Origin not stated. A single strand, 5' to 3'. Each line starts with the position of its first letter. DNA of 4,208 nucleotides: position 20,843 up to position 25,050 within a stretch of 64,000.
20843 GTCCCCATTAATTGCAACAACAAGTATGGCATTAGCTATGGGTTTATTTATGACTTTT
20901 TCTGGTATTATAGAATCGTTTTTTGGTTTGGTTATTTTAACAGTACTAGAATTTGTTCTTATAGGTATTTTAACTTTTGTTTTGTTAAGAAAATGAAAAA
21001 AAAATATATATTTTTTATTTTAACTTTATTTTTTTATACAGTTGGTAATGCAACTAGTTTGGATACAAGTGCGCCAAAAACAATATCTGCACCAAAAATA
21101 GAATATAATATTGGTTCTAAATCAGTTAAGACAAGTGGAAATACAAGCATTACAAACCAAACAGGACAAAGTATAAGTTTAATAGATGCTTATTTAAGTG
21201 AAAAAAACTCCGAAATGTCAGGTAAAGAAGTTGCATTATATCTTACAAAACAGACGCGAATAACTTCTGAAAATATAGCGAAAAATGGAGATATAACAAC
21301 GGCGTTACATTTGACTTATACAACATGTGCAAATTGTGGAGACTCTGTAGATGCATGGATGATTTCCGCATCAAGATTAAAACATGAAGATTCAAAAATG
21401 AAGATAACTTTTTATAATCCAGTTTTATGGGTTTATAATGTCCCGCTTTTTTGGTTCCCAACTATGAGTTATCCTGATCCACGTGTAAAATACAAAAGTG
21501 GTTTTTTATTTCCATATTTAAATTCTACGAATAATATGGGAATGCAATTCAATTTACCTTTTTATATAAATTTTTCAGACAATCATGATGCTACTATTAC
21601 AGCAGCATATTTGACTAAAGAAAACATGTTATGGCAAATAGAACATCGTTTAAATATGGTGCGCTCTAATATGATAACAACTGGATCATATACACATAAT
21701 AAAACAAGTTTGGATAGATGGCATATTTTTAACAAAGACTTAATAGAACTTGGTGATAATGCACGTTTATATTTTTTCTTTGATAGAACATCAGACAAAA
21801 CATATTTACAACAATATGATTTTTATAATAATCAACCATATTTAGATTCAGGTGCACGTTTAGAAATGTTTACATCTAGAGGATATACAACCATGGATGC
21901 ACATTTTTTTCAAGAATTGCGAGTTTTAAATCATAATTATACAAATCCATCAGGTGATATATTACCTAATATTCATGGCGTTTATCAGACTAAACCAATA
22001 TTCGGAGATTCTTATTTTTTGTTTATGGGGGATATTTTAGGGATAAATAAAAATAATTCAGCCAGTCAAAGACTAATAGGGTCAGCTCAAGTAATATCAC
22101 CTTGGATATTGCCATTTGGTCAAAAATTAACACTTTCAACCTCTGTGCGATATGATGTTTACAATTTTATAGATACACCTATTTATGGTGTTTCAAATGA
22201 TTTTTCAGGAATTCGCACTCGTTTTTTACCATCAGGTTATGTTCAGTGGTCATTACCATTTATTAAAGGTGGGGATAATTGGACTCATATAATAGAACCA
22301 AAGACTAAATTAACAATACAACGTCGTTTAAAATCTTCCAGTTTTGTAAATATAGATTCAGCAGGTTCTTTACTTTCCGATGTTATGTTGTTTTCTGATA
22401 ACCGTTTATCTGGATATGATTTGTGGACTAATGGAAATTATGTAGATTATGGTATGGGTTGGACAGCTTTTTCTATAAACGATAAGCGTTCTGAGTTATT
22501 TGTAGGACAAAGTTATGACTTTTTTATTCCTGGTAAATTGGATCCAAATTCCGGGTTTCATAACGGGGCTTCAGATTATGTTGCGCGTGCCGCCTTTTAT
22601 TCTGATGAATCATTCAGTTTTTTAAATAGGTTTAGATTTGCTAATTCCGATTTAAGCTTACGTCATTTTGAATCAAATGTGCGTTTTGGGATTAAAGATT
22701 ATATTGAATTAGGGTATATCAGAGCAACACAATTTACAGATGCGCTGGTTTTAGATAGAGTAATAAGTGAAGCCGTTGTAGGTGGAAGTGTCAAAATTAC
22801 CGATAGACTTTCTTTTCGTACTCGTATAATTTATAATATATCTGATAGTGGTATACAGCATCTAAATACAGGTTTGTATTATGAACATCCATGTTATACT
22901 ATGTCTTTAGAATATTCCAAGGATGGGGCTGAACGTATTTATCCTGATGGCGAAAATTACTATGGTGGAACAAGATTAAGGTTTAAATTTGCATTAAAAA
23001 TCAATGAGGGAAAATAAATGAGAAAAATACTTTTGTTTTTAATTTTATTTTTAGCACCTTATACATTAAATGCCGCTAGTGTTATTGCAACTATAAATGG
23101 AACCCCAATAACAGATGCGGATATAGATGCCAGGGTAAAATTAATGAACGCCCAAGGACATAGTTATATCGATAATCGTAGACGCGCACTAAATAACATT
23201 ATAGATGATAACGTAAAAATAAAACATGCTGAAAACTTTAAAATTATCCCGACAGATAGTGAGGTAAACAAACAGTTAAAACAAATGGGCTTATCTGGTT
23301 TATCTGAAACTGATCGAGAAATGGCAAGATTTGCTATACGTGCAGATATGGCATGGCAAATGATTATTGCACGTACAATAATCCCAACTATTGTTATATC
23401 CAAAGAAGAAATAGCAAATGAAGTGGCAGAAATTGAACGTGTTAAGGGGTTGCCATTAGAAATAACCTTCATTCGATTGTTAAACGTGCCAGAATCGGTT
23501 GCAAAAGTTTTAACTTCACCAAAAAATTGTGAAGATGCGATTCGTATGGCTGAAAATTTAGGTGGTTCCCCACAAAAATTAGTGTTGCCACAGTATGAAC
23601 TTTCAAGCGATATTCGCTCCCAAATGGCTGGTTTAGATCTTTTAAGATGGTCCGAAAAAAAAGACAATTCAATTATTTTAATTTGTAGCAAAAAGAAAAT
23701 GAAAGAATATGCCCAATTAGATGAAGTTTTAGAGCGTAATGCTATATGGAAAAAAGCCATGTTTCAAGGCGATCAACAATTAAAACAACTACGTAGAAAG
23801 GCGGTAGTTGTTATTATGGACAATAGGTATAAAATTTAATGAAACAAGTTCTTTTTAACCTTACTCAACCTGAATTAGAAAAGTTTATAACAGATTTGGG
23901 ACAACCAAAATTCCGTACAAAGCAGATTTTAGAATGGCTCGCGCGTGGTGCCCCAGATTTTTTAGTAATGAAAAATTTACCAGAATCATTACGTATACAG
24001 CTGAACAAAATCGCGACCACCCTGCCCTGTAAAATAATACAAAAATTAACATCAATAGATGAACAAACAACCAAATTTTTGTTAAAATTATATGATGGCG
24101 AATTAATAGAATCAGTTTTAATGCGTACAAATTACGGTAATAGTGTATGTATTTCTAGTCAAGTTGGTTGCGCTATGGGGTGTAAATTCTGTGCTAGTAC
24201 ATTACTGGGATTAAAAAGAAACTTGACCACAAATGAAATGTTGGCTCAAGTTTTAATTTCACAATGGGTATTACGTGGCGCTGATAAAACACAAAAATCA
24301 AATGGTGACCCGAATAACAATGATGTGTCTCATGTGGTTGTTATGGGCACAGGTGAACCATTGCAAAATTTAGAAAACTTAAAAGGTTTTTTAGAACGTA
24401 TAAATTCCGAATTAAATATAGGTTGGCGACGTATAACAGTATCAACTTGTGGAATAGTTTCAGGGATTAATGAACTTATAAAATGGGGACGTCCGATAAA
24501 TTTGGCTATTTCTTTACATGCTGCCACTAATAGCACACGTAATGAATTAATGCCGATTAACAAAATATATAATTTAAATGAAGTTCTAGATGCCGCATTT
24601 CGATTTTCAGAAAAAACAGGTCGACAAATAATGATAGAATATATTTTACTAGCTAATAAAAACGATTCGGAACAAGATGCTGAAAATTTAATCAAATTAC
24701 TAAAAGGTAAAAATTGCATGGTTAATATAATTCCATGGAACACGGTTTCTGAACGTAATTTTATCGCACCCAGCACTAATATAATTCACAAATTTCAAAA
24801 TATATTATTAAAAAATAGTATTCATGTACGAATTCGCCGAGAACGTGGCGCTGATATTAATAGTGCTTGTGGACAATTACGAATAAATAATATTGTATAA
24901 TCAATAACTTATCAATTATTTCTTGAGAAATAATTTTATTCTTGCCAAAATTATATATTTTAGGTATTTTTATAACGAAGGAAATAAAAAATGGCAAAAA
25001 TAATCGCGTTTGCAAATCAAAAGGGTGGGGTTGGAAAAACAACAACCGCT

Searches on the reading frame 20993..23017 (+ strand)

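Call 26: search_protein_families(library=ncbifam, proteins=[window:20993-23017:+], max_evalue=0.00001)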
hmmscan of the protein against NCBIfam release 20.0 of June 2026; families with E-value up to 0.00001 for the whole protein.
window:20993-23017:+ (674 aa): 2 families
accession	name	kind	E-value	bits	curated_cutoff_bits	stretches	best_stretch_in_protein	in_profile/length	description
NF002997.0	PRK03761.1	equivalog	3e-25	88.5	683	1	68-644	127-730/783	LPS assembly protein LptD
NF003358.0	PRK04423.1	equivalog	2.5e-15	55.8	944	1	91-239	149-293/799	LPS-assembly protein LptD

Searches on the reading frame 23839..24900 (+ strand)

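Call 26: search_protein_families(library=ncbifam, proteins=[window:23839-24900:+], max_evalue=0.00001)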
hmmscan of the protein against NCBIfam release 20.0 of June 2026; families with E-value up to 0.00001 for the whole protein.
window:23839-24900:+ (353 aa): 8 families
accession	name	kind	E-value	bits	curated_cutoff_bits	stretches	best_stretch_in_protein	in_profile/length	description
TIGR00048.1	rRNA_mod_RlmN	equivalog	5.8e-103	344.5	290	1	2-350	6-345/355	dual-specificity RNA methyltransferase RlmN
NF011031.0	PRK14461.1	equivalog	4.4e-81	272.8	601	1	3-348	8-362/372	ribosomal RNA large subunit methyltransferase N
NF008396.0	PRK11194.1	equivalog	9.2e-73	245.2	633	1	3-348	13-354/379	dual-specificity RNA methyltransferase RlmN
NF000424.4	CfrAB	exception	5.7e-71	239.6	530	1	12-347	6-336/338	Cfr family 23S rRNA (adenine(2503)-C(8))-methyltransferase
TIGR04432.1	rSAM_Cfr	equivalog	3.6e-69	233.6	550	1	13-348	9-339/341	Cfr family 23S rRNA (adenine(2503)-C(8))-methyltransferase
NF011024.0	PRK14453.1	equivalog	1.6e-67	228.2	468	1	12-348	10-341/348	23S rRNA (adenine(2503)-C(8))-methyltransferase Cfr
NF011034.0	PRK14464.1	equivalog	1.7e-54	184.9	422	1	44-350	41-329/348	RNA methyltransferase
NF011040.0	PRK14470.1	equivalog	1.6e-46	159.3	441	1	28-347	24-331/338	ribosomal RNA large subunit methyltransferase N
